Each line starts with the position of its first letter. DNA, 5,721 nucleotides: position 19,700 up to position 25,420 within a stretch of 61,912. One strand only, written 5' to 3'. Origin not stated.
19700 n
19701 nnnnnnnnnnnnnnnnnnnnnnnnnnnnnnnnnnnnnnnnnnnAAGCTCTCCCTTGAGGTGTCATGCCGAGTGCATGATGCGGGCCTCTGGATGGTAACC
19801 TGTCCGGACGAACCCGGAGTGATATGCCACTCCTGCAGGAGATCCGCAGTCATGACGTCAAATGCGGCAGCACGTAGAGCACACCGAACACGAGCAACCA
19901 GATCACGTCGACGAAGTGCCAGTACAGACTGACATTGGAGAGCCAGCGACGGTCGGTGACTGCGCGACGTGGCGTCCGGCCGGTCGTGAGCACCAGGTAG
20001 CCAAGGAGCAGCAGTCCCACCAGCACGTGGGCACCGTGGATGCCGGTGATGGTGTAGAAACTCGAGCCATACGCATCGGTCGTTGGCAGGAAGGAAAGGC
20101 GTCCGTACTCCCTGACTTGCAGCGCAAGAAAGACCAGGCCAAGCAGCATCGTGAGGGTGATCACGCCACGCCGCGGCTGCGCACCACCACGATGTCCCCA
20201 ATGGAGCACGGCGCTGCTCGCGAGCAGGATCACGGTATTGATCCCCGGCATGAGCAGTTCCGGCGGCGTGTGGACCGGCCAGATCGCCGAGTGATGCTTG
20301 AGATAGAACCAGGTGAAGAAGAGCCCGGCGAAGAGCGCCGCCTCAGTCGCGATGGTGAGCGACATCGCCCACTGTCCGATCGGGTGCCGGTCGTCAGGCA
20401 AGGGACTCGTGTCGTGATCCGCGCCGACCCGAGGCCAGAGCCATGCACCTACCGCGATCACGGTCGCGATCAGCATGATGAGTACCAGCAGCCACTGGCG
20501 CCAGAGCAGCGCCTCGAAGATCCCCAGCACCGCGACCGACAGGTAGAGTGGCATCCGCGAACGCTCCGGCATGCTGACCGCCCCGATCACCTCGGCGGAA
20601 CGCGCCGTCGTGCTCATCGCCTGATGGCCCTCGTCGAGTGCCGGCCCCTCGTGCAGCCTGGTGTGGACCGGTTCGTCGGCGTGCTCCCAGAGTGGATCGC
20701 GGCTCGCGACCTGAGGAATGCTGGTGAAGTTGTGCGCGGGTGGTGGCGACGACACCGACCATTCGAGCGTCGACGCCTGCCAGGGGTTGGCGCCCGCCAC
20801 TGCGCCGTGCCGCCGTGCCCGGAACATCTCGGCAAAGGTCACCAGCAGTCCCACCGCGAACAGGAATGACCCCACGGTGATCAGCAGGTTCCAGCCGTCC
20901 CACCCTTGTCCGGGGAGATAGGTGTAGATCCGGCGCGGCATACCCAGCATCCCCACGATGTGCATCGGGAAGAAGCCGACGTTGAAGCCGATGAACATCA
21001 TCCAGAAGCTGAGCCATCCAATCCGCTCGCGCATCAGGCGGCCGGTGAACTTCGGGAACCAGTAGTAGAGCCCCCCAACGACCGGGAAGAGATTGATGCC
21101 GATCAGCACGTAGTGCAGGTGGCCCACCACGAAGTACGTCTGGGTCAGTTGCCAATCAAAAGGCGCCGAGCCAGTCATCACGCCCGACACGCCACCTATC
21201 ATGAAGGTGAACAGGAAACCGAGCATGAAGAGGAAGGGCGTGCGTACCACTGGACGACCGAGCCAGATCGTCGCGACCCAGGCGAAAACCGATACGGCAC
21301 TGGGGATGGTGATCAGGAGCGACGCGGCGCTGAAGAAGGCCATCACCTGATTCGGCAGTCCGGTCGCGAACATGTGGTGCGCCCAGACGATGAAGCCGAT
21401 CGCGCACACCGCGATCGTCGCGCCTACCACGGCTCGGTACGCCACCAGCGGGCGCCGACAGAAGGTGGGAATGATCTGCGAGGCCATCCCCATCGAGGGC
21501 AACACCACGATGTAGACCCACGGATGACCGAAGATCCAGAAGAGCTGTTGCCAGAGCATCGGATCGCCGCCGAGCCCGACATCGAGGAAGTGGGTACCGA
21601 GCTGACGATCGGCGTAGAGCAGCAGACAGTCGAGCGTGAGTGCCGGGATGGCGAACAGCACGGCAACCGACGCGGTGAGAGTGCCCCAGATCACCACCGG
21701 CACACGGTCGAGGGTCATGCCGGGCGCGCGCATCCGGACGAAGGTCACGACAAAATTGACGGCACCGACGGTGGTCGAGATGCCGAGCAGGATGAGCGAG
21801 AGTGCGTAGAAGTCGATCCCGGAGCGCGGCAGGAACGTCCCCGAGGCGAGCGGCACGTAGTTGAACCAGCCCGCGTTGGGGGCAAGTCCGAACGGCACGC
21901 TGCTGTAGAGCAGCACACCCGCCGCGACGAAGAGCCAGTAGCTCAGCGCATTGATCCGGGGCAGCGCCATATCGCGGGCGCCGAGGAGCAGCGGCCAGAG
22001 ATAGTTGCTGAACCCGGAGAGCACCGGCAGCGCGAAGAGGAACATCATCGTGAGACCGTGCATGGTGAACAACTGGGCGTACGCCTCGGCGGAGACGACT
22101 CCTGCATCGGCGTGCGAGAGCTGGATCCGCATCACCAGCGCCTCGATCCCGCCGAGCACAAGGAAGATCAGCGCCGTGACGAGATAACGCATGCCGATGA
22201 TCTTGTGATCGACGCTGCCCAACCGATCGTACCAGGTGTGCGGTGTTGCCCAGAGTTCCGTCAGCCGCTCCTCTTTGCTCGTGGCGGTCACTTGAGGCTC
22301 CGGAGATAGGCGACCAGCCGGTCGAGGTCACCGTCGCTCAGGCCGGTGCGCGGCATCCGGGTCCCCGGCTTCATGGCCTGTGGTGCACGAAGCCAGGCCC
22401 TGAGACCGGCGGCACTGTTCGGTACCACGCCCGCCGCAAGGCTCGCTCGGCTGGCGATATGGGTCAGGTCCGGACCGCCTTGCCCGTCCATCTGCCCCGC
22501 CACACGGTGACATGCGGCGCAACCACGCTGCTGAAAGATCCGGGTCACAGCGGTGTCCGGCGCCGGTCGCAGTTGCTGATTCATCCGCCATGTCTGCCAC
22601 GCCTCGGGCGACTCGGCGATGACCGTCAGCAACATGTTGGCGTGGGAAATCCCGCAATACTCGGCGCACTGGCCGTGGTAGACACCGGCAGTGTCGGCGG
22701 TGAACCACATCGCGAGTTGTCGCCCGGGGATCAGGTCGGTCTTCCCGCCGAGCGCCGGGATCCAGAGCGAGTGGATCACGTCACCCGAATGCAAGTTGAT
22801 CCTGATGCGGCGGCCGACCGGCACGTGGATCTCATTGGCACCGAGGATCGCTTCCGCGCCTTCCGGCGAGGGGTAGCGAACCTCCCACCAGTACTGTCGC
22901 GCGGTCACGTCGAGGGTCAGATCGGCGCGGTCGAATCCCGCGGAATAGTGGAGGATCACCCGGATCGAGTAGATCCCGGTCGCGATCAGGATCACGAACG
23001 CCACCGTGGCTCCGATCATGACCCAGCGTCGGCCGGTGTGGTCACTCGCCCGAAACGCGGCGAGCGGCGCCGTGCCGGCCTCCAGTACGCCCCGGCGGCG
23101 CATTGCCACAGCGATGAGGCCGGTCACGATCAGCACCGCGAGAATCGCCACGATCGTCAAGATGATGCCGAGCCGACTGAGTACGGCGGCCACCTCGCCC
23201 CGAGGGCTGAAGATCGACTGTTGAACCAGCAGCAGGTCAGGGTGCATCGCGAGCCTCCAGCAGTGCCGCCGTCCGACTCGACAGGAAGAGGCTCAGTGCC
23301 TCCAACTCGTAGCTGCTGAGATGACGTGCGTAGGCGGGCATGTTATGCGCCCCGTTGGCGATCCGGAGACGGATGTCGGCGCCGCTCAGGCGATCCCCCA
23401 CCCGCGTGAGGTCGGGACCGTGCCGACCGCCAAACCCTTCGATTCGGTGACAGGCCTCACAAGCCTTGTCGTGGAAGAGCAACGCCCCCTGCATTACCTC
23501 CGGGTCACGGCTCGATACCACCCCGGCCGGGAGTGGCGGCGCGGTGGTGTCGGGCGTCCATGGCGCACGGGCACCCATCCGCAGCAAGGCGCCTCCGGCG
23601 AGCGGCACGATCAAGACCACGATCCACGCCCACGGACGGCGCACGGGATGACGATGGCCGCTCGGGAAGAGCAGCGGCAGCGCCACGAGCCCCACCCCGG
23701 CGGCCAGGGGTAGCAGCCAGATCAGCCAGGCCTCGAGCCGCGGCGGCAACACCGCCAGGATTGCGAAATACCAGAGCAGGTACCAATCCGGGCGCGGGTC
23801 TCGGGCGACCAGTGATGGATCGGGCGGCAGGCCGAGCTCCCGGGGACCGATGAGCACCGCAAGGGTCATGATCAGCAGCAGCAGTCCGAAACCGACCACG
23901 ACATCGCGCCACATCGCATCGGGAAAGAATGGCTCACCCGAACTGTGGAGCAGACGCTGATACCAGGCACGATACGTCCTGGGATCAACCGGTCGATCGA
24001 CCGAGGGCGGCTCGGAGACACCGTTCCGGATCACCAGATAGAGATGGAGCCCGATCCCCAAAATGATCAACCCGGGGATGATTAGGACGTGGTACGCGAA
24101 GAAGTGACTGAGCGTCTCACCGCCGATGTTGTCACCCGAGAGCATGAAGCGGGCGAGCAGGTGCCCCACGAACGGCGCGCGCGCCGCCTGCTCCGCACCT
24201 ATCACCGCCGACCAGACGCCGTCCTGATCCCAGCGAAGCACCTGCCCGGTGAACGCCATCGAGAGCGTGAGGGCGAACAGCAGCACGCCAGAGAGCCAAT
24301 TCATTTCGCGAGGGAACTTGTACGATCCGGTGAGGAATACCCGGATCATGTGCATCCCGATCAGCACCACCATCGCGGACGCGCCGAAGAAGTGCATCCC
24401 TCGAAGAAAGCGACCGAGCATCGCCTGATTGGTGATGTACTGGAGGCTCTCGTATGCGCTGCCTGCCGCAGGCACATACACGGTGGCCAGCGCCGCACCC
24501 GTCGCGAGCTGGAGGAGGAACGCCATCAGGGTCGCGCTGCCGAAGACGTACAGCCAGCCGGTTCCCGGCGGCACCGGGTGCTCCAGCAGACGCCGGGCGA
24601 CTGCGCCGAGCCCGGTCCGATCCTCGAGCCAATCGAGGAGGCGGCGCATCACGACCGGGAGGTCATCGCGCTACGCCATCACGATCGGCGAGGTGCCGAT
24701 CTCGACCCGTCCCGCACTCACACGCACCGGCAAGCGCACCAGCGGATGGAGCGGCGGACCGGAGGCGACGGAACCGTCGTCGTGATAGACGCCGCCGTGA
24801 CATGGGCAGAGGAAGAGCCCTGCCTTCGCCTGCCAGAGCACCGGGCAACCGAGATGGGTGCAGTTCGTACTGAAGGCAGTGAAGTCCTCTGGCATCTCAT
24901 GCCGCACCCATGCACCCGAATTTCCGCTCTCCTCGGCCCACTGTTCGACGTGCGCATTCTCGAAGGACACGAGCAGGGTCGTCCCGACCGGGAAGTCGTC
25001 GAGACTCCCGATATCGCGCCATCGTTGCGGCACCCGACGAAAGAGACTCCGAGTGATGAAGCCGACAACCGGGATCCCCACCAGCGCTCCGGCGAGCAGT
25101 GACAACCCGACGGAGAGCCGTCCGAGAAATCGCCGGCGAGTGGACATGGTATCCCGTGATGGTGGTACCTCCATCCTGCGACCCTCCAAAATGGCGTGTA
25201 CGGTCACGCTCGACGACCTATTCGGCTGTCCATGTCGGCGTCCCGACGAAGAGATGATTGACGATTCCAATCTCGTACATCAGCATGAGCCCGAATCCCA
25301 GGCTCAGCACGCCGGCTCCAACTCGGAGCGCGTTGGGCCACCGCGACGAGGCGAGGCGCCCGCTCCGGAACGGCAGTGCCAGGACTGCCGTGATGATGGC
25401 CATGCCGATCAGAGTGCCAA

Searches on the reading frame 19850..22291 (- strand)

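Call 32: search_protein_families(library=pfam, proteins=[window:19850-22291:-], max_evalue=0.00001)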
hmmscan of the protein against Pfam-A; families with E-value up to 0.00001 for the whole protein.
window:19850-22291:- (813 aa): 2 families
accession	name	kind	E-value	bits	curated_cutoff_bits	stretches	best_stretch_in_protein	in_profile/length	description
PF00115.25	COX1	-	9e-146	486.6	34.8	1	32-477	2-436/436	Cytochrome C and Quinol oxidase polypeptide I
PF00510.24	COX3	-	1.9e-22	80.8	23.8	1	640-807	77-255/258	Cytochrome c oxidase subunit III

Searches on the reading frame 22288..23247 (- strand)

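Call 32: search_protein_families(library=pfam, proteins=[window:22288-23247:-], max_evalue=0.00001)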
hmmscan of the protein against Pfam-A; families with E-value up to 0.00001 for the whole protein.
window:22288-23247:- (319 aa): 2 families
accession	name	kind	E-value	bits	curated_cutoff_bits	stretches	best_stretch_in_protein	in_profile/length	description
PF00116.26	COX2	-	2.5e-19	69.8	22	1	138-209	46-117/120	Cytochrome C oxidase subunit II, periplasmic domain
PF00034.26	Cytochrom_C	-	8.9e-15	56.2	21.3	1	236-319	6-90/90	Cytochrome c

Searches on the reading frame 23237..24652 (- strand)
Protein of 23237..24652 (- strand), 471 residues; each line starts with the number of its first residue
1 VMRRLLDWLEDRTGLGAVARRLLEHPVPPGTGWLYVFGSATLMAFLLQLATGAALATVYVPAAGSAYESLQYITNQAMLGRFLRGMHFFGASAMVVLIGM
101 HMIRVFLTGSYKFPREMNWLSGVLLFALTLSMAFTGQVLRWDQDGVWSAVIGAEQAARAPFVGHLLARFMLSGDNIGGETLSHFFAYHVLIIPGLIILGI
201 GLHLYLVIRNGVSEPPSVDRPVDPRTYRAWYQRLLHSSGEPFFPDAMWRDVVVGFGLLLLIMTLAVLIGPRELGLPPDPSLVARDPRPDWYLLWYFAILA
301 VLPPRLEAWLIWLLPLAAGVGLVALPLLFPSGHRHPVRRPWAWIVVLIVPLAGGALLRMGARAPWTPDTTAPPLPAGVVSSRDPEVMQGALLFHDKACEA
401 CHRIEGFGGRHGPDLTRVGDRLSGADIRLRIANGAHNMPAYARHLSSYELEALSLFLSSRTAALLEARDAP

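Call 32: search_protein_families(library=pfam, proteins=[window:23237-24652:-], max_evalue=0.00001)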
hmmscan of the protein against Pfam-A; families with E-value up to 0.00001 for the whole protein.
window:23237-24652:- (471 aa): 3 families
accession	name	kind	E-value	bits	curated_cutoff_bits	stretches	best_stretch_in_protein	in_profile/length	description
PF00033.24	Cytochrome_B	-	1.8e-37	129.4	27.2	1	25-207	4-185/189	Cytochrome b/b6/petB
PF13631.11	Cytochrom_B_N_2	-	2.2e-37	129.1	27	1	93-273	2-166/169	Cytochrome b(N-terminal)/b6/petB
PF13442.11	Cytochrome_CBB3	-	2.1e-07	31.6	27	1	386-457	3-68/68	Cytochrome C oxidase, cbb3-type, subunit III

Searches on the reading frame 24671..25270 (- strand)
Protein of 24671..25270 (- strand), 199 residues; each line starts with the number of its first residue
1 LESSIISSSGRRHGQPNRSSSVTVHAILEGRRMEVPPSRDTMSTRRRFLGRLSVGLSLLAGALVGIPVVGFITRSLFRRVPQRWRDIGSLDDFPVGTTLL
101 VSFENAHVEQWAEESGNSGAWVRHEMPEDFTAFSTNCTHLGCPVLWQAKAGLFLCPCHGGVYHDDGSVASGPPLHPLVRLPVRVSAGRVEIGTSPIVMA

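Call 32: search_protein_families(library=pfam, proteins=[window:24671-25270:-], max_evalue=0.00001)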
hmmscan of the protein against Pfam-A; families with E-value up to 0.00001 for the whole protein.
window:24671-25270:- (199 aa): 1 family
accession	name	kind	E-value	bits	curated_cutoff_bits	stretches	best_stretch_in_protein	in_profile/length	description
PF00355.32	Rieske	-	7.1e-08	32.7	20.3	1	127-177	33-84/88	Rieske [2Fe-2S] domain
